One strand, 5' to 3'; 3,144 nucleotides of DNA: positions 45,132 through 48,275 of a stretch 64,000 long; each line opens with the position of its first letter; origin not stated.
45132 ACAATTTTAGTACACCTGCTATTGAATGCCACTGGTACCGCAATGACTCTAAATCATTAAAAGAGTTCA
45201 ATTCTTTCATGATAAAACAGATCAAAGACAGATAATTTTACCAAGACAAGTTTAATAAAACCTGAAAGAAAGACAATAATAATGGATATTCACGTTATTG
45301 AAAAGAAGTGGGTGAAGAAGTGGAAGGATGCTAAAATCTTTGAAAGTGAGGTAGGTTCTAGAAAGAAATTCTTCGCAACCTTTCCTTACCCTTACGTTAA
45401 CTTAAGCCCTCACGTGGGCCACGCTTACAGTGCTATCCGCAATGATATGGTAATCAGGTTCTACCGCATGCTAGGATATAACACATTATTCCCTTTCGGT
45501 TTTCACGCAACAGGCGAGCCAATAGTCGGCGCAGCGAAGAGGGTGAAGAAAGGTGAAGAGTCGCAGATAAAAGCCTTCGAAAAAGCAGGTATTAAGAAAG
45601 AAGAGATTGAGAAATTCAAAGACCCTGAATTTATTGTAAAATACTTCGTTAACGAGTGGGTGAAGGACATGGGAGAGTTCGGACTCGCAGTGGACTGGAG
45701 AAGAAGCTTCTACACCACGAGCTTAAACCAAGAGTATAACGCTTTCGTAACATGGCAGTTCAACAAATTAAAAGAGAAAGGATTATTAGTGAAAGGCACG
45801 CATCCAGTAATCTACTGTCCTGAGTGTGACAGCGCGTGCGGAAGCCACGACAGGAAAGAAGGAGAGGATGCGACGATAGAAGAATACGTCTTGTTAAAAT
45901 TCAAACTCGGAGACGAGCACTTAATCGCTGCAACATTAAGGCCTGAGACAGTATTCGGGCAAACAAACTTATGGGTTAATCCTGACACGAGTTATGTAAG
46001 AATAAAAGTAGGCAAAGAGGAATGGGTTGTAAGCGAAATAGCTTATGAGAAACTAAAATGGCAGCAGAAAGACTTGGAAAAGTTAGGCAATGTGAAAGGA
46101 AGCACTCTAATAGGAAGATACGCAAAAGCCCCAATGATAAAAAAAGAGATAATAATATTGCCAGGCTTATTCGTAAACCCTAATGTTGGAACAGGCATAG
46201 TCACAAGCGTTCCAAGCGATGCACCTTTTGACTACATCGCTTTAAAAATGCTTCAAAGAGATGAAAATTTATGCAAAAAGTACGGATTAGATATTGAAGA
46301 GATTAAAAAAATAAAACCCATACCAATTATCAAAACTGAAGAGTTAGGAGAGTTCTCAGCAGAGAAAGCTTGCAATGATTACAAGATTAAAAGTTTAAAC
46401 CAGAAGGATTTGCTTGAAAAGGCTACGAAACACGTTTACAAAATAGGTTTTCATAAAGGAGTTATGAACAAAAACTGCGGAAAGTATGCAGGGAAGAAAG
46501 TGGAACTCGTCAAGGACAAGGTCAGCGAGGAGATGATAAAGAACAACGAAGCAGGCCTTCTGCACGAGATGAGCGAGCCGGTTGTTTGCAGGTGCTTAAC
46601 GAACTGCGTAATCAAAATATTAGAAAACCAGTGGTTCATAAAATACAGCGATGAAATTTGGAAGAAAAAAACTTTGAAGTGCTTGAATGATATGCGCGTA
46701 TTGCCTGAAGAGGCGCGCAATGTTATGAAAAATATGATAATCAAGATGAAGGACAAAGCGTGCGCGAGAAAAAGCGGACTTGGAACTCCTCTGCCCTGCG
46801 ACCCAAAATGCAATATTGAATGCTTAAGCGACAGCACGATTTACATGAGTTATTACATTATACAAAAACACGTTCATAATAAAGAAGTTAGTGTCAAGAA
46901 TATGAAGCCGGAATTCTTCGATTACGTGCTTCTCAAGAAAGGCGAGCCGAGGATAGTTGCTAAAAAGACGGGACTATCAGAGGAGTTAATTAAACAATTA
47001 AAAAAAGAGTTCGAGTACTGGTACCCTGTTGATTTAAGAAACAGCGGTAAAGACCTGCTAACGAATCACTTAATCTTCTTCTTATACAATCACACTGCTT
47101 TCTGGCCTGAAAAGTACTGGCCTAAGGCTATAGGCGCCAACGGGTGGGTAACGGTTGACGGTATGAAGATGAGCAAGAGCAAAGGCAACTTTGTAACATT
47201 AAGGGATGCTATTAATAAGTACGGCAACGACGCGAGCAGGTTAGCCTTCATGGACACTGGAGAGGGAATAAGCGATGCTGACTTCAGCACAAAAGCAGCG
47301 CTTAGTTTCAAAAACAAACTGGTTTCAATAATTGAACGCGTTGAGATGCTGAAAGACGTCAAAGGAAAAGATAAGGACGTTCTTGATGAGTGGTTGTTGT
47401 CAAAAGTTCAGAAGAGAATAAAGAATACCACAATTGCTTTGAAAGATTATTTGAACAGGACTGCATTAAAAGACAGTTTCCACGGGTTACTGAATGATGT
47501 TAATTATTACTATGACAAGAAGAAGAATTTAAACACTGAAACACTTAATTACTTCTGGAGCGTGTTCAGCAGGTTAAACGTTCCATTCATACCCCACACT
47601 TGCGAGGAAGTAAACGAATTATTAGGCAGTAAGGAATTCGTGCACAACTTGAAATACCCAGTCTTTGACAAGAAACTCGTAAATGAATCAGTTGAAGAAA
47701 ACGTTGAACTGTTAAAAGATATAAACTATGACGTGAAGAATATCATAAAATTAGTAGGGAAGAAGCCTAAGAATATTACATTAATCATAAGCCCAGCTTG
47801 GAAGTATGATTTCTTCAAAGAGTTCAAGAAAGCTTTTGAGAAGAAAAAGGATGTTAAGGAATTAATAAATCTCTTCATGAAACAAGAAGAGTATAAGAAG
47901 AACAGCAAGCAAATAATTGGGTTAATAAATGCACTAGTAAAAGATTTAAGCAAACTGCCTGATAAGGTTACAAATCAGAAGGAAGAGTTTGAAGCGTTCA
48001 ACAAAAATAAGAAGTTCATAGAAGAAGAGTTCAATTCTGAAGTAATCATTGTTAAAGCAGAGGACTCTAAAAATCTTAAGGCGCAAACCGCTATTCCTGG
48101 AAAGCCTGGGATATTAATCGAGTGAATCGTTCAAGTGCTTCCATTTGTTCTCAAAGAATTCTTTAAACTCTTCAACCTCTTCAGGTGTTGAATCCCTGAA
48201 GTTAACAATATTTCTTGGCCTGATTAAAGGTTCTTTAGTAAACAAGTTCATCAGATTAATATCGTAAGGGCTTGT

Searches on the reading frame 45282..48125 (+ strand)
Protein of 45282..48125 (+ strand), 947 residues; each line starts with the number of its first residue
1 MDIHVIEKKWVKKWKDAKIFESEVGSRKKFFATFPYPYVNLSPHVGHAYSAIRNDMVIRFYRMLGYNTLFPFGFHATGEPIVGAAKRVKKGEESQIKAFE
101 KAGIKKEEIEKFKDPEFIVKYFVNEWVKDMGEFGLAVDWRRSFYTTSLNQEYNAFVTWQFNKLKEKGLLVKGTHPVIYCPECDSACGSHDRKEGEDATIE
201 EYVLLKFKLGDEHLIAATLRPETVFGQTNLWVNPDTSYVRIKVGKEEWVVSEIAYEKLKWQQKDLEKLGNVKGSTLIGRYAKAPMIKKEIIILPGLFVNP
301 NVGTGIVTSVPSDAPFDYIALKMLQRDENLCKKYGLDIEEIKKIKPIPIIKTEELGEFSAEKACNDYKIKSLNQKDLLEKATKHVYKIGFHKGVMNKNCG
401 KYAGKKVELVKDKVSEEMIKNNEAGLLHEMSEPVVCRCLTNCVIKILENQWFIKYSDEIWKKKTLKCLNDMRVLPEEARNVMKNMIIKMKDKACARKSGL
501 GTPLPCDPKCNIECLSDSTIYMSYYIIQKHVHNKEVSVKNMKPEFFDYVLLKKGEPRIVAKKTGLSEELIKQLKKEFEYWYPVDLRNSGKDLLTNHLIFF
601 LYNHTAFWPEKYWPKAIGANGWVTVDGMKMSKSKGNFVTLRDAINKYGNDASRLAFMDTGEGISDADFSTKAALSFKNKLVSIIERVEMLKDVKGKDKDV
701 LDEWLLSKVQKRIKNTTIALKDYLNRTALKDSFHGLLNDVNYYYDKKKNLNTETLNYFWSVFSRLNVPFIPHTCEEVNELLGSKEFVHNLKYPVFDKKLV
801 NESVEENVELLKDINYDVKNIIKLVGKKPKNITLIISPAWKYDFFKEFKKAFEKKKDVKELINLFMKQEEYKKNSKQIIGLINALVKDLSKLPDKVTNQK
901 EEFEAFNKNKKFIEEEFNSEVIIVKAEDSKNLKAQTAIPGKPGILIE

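Call 83: search_protein_families(library=pfam, proteins=[window:45282-48125:+], max_evalue=0.001)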
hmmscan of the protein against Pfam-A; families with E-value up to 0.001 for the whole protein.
window:45282-48125:+ (947 aa): 5 families
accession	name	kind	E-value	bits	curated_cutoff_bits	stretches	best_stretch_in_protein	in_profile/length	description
PF00133.28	tRNA-synt_1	-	2.8e-42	145.4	22.7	1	9-659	1-405/414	tRNA synthetases class I (I, L, M and V)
PF09334.17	tRNA-synt_1g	-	1.3e-25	90.5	20.1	2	574-679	269-377/391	tRNA synthetases class I (M)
PF08264.19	Anticodon_1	-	1.4e-17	64.4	25.1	1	702-830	1-144/148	Anticodon-binding domain of tRNA ligase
PF01406.26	tRNA-synt_1e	-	5.4e-10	39.6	27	1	583-658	208-282/301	tRNA synthetases class I (C) catalytic domain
PF13603.12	tRNA-synt_1_2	-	1.6e-05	24.9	25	1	206-343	13-141/185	Leucyl-tRNA synthetase, editing domain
